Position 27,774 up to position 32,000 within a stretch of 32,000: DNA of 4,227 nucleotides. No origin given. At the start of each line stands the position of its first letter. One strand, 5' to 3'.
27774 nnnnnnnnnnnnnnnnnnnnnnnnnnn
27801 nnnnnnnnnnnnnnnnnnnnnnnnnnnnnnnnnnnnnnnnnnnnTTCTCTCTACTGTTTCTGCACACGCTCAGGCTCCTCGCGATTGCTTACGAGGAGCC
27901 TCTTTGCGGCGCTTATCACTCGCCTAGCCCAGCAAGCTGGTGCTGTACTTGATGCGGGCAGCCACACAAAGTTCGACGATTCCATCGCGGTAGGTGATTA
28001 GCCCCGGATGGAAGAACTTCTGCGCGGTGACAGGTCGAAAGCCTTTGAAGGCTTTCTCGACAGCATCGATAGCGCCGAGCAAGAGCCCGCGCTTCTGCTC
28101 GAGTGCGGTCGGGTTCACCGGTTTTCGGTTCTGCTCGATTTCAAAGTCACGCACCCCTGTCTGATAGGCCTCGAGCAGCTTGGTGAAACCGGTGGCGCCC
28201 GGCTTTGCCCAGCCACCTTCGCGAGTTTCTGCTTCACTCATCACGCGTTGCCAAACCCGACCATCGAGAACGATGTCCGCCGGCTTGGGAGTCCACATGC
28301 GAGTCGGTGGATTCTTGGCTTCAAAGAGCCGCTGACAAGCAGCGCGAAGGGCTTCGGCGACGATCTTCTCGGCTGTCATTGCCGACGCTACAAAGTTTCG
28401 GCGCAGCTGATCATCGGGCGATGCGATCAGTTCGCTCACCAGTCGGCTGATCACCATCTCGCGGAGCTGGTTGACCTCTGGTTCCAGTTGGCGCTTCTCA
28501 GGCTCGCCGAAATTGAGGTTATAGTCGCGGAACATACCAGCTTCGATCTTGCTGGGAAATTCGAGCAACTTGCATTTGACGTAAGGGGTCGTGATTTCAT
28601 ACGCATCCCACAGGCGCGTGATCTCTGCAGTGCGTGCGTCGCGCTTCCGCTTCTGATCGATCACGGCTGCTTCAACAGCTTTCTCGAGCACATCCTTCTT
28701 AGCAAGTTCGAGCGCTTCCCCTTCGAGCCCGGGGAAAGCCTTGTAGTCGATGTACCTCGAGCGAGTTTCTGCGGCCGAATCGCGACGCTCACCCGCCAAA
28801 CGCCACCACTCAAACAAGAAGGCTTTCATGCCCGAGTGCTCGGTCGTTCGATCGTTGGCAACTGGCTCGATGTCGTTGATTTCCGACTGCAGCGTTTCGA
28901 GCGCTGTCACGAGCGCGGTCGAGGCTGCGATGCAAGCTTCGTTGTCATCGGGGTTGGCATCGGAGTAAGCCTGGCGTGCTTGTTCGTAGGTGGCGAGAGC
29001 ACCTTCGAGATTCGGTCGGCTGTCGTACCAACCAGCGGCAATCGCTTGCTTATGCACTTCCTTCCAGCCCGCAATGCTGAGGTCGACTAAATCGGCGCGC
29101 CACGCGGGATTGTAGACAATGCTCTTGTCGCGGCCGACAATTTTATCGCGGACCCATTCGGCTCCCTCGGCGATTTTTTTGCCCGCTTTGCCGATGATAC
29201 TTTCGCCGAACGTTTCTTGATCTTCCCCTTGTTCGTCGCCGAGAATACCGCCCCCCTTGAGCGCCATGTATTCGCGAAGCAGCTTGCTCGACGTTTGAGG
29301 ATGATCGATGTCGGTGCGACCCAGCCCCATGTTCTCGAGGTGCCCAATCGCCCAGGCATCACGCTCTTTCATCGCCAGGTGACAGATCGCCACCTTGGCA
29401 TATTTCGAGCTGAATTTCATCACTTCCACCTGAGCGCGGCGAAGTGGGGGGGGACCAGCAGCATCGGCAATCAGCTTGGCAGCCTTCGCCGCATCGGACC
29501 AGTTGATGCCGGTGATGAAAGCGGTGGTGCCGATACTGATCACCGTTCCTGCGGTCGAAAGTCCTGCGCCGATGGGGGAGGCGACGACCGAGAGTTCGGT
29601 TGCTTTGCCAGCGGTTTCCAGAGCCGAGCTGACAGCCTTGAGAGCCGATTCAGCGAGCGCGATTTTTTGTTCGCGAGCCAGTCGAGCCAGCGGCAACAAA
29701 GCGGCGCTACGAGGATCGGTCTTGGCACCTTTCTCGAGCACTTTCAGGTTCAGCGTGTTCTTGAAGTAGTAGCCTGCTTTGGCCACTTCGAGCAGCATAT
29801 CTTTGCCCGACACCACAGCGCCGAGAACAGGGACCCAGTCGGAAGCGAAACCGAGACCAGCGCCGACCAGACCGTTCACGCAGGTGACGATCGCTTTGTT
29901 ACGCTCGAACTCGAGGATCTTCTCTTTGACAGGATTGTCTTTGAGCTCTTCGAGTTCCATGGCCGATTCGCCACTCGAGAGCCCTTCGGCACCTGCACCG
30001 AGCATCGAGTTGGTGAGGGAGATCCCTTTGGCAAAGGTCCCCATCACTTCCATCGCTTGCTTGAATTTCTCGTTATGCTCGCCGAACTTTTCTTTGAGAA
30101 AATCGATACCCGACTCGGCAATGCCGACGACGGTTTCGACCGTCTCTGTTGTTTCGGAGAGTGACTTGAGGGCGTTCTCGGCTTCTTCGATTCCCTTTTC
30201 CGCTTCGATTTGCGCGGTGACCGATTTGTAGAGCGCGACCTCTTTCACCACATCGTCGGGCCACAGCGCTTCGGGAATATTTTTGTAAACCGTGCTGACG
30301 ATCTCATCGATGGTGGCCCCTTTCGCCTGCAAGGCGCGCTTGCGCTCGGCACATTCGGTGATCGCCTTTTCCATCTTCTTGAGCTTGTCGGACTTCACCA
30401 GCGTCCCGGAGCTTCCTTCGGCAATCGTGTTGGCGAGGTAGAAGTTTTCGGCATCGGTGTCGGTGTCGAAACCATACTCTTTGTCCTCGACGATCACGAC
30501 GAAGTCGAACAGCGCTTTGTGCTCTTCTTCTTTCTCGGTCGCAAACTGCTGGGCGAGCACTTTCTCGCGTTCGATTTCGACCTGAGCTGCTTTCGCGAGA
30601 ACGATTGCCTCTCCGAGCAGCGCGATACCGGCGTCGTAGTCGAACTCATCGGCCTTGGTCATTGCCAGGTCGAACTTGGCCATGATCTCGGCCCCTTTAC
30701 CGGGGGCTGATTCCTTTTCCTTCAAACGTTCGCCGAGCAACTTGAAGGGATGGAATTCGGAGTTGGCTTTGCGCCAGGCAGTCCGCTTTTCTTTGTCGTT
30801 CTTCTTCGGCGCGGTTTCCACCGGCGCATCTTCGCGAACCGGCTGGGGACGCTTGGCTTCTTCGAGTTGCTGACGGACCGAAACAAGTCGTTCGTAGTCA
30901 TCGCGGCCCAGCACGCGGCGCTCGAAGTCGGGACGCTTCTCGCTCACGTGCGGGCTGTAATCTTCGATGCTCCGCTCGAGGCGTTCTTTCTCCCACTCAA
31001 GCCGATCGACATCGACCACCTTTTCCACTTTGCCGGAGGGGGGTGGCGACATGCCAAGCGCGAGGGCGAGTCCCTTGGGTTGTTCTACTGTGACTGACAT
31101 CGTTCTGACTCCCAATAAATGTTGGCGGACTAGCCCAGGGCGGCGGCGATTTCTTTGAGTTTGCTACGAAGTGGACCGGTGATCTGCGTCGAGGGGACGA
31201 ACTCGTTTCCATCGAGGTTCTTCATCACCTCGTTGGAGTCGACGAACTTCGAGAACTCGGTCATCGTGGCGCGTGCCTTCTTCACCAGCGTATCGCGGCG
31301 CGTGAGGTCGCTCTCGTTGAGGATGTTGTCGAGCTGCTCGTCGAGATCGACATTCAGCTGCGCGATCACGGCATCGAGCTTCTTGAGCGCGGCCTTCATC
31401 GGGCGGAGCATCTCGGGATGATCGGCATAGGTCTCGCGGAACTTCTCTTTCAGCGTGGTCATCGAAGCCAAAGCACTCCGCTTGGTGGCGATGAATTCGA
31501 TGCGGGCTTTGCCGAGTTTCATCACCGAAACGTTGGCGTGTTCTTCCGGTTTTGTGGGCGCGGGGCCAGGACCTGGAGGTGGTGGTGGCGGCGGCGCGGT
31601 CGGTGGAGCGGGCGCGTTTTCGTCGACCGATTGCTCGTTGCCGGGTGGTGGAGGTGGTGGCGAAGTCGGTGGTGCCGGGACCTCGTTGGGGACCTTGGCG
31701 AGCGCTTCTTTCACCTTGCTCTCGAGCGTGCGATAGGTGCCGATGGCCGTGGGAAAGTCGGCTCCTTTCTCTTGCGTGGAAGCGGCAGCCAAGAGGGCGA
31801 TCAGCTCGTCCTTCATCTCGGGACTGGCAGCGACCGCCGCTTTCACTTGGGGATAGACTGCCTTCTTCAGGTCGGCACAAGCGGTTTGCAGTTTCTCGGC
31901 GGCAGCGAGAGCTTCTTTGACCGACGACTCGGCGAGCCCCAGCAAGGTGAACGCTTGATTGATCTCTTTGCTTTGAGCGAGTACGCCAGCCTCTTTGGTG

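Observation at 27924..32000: Uncharacterised two-gene module: polyproline-tract protein followed by a 1058-aa protein with a pore-former-like hydrophobic core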

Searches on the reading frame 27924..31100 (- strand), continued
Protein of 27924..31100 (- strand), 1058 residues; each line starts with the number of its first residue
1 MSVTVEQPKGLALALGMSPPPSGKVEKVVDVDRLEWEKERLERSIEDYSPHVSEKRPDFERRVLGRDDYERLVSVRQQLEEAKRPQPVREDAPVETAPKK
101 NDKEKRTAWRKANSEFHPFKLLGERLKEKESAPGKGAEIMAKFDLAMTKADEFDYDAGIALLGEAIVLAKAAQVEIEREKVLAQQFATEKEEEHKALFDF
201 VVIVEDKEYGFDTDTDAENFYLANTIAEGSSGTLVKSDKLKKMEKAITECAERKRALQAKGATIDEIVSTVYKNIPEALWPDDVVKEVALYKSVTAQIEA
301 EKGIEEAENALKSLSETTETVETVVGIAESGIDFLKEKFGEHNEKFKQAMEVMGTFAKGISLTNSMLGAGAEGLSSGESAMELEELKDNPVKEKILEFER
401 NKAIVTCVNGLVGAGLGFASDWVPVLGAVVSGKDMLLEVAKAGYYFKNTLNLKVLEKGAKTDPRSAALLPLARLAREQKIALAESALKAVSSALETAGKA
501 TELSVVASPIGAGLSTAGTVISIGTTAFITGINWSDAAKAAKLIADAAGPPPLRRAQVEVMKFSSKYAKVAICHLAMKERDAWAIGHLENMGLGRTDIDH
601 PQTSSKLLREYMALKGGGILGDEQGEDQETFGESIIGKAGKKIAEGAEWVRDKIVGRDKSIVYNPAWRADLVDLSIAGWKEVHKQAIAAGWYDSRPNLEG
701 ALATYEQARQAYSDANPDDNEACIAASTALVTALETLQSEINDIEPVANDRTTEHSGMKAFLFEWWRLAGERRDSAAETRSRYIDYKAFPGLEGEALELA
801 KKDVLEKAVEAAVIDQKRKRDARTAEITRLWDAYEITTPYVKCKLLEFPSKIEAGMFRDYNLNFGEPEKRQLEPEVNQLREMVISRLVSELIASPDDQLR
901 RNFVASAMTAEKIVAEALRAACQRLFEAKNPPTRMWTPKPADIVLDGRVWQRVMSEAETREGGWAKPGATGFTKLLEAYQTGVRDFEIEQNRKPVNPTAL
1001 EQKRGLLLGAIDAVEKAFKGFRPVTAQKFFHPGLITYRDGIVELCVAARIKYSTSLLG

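Call 107: search_dna_similar(query=P0037, collection=phages, mode=protein, max_evalue=0.1, max_rows=15)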
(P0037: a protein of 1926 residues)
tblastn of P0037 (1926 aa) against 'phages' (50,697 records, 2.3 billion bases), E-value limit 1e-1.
No match.

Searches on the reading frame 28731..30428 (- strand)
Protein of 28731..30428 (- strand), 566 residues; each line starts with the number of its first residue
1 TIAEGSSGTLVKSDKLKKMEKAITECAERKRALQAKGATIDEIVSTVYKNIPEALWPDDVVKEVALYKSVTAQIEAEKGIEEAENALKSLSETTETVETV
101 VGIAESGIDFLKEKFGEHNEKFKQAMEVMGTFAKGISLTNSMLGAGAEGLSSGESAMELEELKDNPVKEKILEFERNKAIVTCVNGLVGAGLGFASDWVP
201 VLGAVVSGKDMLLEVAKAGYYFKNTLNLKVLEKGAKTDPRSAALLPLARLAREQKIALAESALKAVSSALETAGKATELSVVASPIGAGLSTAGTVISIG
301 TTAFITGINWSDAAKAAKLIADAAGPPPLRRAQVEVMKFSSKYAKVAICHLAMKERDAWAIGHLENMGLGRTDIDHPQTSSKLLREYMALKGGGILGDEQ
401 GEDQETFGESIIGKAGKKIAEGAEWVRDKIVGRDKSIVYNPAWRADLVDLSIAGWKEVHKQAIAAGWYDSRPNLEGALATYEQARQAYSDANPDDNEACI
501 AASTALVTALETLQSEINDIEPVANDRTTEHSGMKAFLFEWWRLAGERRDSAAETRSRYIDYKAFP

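Call 68: predict_structure(alignment_id=A5)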
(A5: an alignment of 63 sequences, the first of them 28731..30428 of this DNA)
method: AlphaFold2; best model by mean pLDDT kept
length: 566 residues; sequences in the alignment: 63
mean_pLDDT: 81.1   pTM: 0.61
mean pLDDT of the five models: 81.1, 79.4, 75.3, 75.2, 75.2
residues with pLDDT >= 90: 252; 70-90: 185; 50-70: 80; < 50: 49
segments of 3 or more residues with pLDDT < 50: 97-108, 125-155
pLDDT, mean of each block of 10 residues (from residue 1): 55 87 90 84 85 81 88 90 84 56 46 56 46 31 35 49 82 86 75 65 75 88 94 90 94 93 86 74 63 74 83 90 86 92 96 96 97 95 94 82 71 55 64 87 97 96 94 86 96 96 94 94 95 98 98 97 91
secondary structure, 60 per line:
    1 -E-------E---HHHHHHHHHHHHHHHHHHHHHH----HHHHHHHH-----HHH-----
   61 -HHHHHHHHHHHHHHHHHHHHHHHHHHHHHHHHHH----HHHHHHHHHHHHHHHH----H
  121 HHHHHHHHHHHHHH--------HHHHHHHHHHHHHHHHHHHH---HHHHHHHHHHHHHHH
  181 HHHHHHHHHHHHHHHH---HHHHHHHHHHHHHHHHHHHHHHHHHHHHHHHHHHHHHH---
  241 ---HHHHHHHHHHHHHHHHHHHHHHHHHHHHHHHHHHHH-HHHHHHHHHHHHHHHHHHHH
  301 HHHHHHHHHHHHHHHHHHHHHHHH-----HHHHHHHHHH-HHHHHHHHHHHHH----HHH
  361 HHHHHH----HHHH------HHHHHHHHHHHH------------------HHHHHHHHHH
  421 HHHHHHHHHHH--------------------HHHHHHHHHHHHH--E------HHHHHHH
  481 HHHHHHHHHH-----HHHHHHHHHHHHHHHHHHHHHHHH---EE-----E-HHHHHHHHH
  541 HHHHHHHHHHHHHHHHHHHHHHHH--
elements in order: H14-35 H40-47 H62-95 H100-115 H120-134 H143-162 H166-196 H200-237 H244-279 H281-324 H330-339 H341-353 H358-366 H371-374 H381-392 H411-431 H452-464 H474-490 H496-519 H532-564
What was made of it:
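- They lie inside a helical core modelled with mostly good confidence (call 68).
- Tried and rejected: It was replaced by a 63-sequence model of residues 225-790 (pLDDT 81, call 68).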

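Call 70: fold_search(model_id=the predicted structure, library=pdb)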
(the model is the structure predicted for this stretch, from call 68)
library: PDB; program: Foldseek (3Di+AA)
matches with E <= 10: 307; with E <= 0.001: 0
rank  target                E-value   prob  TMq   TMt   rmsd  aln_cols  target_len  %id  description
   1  5i6r                  2.1e-01  0.18  0.12  0.16  47.0       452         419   12  Crystal Structure of srGAP2 F-BARx WT Form-1 (released 2017-08-30)
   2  8x2t                  3.2e-01  0.08  0.09  0.11  45.2       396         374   12  The Crystal Structure of FES from Biortus. (released 2023-12-27)
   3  6wh4_B                3.4e-01  0.33  0.12  0.18  24.2       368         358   11  Crystal structure of HTR2A with inverse agonist (released 2020-09-23)
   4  9mg8_B                4.0e-01  0.33  0.16  0.22  21.1       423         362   17  Crystal Structure of b-iTHR-110 (released 2025-12-17)
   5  4iar                  4.2e-01  0.16  0.11  0.15  25.0       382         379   12  Crystal structure of the chimeric protein of 5-HT1B-BRIL in complex with ergotamine (PSI Community Target) (released 2013-03-13)
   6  7my6_A                5.4e-01  0.14  0.11  0.18  20.2       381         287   12  Se-CrtE C-term His-tag with IPP added (released 2022-08-24)
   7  8gne                  5.9e-01  0.16  0.11  0.16  24.3       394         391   11  Crystal structure of human adenosine A2A receptor in complex with an insurmountable inverse agonist, KW-6356. (released 2023-03-22)
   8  7p5c_A                7.1e-01  0.07  0.09  0.12  30.5       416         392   11  Cryo-EM structure of human TTYH3 in Ca2+ and GDN (released 2021-08-11)
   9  4ntj                  8.4e-01  0.11  0.10  0.13  24.1       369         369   10  Structure of the human P2Y12 receptor in complex with an antithrombotic drug (released 2014-03-26)
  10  8to0_AI               8.4e-01  0.07  0.08  0.11  48.5       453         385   11  48-nm repeating structure of doublets from mouse sperm flagella (released 2023-11-01)
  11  7my6_B                8.8e-01  0.11  0.10  0.18  20.3       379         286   13  Se-CrtE C-term His-tag with IPP added (released 2022-08-24)
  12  8iyj_V6               1.0e+00  0.21  0.14  0.22  44.3       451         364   10  Cryo-EM structure of the 48-nm repeat doublet microtubule from mouse sperm (released 2023-07-05)
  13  9cpc_3O               1.0e+00  0.15  0.14  0.20  49.0       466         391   11  Atomic model of porcine brain ventricles cilia doublet microtubule (48-nm periodicity) (released 2024-10-23)
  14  5l7i_A                1.0e+00  0.09  0.10  0.10  25.0       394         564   11  Structure of human Smoothened in complex with Vismodegib (released 2016-07-20)
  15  7p5m_A                1.0e+00  0.06  0.09  0.12  36.0       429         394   10  Cryo-EM structure of human TTYH2 in lipid nanodiscs (released 2021-08-11)
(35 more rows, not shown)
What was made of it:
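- On Colicin-type / helical pore-forming toxins: Foldseek against PDB gave a best E of 0.2 for a pLDDT-81 model (call 70).
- The best, non-significant Foldseek hits are F-BAR, talin, HIP1R and alpha-catenin-type bundles (call 70).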

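Call 93: fold_search(model_id=the predicted structure, library=viral)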
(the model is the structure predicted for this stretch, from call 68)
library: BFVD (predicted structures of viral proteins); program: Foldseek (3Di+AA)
matches with E <= 10: 392; with E <= 0.001: 0
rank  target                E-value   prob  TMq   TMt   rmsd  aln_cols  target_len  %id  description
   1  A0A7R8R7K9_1          1.4e-02  0.84  0.18  0.13  31.0       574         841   16  Tape measure protein [Klebsiella phage vB_KaS-Veronica]
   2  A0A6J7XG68            5.5e-02  0.15  0.10  0.08  29.6       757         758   10  Caudovirus, tape measure, N-terminal [uncultured Caudovirales phage]
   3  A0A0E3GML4            9.2e-02  0.18  0.08  0.05  66.1       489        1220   14  Tail fiber protein [Enterobacteria phage JenK1]
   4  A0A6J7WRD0            1.1e-01  0.09  0.08  0.06  43.7       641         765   14  Uncharacterized protein [uncultured Caudovirales phage]
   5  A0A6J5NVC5            1.3e-01  0.16  0.10  0.10  42.5       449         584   15  Uncharacterized protein [uncultured Caudovirales phage]
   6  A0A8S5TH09            1.6e-01  0.20  0.11  0.09  49.5       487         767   11  Uncharacterized protein [Myoviridae sp. ctIty1]
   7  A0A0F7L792            2.2e-01  0.11  0.10  0.10  29.0       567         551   14  Uncharacterized protein [uncultured marine virus]
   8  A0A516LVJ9            2.2e-01  0.10  0.08  0.08  37.1       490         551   14  (no name in the UniProt tables at hand)
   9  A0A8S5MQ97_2          2.4e-01  0.11  0.11  0.09  38.2       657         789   12  Tape measure domain protein [Siphoviridae sp. ctaLC6]
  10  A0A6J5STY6            2.5e-01  0.12  0.11  0.11  30.8       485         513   14  Uncharacterized protein [uncultured Caudovirales phage]
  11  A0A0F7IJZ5            2.6e-01  0.11  0.11  0.05  43.2       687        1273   14  Tail length tape measure protein [Polaribacter phage P12002S]
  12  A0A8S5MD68            2.7e-01  0.14  0.12  0.06  32.8       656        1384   13  Minor tail protein [Siphoviridae sp. cti6f5]
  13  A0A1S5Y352            3.2e-01  0.13  0.11  0.13  34.9       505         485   13  Uncharacterized protein [uncultured archaeal virus]
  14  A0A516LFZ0            3.2e-01  0.10  0.10  0.09  40.2       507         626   13  (no name in the UniProt tables at hand)
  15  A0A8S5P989            3.2e-01  0.08  0.10  0.06  38.2       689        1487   11  Tail tape measure protein [Myoviridae sp. ctZNX6]
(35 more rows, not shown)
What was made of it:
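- The best BFVD Foldseek hit of the B core is a phage tape measure protein (E 0.014, probability 0.84; call 93).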

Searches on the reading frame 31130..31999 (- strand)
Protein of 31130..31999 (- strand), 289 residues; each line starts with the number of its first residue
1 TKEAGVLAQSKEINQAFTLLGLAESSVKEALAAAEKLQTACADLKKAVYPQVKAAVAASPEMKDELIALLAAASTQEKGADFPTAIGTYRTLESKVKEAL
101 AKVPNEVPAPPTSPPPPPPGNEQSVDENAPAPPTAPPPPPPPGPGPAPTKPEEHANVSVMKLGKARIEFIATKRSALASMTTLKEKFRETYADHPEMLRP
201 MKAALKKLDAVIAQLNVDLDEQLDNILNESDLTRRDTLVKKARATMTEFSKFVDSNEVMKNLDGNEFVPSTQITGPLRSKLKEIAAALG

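Call 5: search_protein_families(library=pfam, proteins=[window:31130-31999:-], max_evalue=0.1)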
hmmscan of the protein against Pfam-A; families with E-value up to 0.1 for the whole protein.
window:31130-31999:- (289 aa): 2 families
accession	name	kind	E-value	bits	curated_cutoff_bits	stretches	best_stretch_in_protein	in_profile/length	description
PF02520.22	ANIS5_cation-bd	-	0.0033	17.9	29.3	1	167-237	17-83/109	SXP/RAL-2 family protein Ani s 5-like, metal-binding domain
PF03528.20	Rabaptin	-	0.065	12.4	26.7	0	153-223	4-74/486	Rabaptin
